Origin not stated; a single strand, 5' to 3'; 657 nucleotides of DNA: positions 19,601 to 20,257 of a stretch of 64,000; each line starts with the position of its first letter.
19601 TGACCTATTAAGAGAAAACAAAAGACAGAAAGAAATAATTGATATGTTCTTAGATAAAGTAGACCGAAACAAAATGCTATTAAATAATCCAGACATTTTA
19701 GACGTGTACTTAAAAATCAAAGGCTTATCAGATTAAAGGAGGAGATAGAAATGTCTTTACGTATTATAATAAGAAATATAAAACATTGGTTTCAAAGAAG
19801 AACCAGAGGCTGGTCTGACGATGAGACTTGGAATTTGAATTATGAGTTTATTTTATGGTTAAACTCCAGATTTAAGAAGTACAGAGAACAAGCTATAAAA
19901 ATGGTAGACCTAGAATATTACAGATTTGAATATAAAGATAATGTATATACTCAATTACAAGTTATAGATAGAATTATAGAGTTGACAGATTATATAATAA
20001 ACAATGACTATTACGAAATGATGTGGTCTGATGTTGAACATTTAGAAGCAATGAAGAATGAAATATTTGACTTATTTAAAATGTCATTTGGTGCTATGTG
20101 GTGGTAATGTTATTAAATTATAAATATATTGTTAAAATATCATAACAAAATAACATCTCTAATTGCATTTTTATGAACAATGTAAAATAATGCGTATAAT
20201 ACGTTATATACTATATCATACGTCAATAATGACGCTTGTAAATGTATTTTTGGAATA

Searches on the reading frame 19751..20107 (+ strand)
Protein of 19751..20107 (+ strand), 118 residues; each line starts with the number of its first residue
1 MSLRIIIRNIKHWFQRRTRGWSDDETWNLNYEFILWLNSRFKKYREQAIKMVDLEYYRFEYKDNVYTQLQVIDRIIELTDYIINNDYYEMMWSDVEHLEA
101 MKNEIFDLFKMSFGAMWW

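Call 36: find_encoding_contigs(protein=window:19751-20107:+, flank=6000, max_places=10)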
Protein window:19751-20107:+ (118 aa): 21 contigs read that carry it; 10 places shown.
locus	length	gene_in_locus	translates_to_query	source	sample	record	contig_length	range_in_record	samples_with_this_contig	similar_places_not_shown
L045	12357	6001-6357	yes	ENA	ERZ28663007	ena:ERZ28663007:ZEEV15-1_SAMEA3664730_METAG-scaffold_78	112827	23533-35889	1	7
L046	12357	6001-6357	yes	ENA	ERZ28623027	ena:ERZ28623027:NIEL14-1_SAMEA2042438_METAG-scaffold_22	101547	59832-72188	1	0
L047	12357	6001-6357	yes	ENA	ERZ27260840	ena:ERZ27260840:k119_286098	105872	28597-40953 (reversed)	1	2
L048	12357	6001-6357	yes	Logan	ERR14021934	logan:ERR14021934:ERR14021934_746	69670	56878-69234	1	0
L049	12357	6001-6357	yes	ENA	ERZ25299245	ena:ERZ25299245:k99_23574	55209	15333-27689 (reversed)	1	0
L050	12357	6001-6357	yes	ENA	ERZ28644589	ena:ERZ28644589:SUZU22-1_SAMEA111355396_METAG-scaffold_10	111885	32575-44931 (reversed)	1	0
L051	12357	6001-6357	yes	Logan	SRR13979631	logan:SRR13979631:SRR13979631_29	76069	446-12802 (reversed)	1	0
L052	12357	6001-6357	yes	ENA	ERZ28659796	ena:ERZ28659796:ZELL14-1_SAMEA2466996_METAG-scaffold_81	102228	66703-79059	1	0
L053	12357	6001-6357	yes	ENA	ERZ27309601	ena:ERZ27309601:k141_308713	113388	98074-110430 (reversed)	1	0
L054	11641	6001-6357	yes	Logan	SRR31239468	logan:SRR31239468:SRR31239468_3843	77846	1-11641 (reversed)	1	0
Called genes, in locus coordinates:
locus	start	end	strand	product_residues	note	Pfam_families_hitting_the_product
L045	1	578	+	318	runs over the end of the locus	-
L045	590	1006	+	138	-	-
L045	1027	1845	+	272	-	PF00149:Metallophos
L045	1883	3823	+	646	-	PF13597:NRDD, PF11230:YjjI-like (faint)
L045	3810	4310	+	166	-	PF13353:Fer4_12, PF04055:Radical_SAM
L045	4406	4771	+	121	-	-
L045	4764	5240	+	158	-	PF00692:dUTPase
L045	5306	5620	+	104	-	-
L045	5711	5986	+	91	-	-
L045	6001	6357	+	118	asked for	-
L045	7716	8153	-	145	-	-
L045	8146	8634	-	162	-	PF18143:HAD_SAK_2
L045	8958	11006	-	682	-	-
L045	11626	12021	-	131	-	-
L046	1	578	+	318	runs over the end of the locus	-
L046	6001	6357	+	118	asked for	-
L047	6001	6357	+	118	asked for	-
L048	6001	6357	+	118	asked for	-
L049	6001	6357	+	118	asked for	-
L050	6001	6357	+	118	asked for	-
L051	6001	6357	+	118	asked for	-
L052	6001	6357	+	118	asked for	-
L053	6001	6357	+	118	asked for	-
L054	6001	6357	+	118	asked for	-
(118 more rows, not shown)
